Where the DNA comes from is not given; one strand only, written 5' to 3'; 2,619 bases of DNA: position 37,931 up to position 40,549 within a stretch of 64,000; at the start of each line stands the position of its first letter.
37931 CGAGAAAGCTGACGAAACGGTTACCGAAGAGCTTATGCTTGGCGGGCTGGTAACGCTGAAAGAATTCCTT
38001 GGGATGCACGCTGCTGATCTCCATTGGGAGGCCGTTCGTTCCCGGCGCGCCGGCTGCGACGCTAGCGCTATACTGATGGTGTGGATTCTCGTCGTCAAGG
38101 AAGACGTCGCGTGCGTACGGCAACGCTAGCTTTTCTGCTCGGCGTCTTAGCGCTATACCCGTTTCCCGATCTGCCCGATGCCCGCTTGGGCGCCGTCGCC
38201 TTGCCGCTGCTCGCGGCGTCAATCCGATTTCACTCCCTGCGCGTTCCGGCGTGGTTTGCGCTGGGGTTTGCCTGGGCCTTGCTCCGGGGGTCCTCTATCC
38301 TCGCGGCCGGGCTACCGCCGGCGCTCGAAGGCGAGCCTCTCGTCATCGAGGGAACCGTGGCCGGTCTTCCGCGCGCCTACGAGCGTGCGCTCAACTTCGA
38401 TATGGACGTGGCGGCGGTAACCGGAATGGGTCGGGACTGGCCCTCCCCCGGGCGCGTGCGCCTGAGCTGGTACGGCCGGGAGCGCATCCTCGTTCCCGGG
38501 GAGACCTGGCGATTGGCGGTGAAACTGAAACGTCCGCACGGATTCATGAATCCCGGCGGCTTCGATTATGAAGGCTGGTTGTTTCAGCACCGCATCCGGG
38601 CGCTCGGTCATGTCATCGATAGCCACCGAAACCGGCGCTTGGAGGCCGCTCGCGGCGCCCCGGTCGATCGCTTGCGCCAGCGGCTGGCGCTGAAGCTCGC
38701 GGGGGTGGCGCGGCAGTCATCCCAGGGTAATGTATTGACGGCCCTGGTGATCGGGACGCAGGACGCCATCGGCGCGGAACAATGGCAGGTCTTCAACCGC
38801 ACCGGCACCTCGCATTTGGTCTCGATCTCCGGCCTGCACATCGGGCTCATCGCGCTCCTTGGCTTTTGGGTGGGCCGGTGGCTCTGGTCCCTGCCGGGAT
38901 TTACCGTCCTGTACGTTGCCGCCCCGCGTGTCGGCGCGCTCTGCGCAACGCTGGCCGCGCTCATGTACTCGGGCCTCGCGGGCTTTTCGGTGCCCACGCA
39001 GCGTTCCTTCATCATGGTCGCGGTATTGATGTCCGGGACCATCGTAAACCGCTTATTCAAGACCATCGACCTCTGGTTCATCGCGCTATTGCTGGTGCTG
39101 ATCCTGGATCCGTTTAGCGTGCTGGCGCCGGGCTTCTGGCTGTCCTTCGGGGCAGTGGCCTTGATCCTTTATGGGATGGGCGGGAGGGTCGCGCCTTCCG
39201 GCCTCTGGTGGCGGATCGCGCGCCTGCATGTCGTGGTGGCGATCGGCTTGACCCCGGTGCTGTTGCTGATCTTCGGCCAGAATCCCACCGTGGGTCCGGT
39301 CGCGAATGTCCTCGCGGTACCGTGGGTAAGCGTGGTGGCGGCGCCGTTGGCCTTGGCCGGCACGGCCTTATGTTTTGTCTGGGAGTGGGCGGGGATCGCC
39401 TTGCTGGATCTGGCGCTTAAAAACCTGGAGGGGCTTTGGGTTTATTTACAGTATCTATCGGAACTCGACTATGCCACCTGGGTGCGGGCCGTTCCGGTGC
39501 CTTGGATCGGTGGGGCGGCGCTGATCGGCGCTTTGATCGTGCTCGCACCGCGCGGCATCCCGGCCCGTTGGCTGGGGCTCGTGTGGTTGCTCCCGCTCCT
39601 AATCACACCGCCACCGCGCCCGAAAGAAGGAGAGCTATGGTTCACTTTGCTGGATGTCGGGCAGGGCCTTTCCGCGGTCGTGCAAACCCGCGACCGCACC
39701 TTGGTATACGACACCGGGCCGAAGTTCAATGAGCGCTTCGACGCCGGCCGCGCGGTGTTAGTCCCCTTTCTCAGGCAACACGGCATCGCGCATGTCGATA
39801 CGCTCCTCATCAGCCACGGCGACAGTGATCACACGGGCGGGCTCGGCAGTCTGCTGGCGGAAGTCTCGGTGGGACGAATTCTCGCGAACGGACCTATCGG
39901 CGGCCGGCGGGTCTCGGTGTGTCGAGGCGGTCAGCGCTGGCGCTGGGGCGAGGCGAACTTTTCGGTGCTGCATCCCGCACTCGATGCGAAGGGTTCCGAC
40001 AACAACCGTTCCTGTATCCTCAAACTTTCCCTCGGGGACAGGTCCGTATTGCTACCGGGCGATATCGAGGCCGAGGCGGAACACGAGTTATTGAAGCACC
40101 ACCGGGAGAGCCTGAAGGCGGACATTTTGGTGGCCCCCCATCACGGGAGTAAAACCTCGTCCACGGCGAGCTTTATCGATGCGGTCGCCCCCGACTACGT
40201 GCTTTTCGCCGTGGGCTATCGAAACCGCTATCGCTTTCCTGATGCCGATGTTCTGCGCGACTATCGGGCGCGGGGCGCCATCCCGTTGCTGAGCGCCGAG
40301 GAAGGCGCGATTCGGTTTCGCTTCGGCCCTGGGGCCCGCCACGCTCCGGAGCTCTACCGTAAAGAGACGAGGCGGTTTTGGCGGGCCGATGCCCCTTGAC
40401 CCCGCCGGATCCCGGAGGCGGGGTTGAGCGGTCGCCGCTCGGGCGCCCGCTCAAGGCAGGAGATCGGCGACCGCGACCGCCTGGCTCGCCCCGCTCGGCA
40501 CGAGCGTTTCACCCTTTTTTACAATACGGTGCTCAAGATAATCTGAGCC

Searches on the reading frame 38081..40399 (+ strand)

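Call 86: search_protein_families(library=pfam, proteins=[window:38081-40399:+], max_evalue=1e-8)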
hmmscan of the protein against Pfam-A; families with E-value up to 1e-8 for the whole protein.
window:38081-40399:+ (772 aa): 3 families
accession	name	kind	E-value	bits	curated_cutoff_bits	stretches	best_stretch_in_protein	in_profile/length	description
PF03772.21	Competence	-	7.6e-57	193.2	23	1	222-489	1-265/270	Competence protein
PF13567.11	DUF4131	-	2e-31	109.4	31.6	1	36-178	25-159/165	Domain of unknown function (DUF4131)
PF00753.33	Lactamase_B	-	7.7e-15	55.8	22.7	1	525-707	2-190/196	Metallo-beta-lactamase superfamily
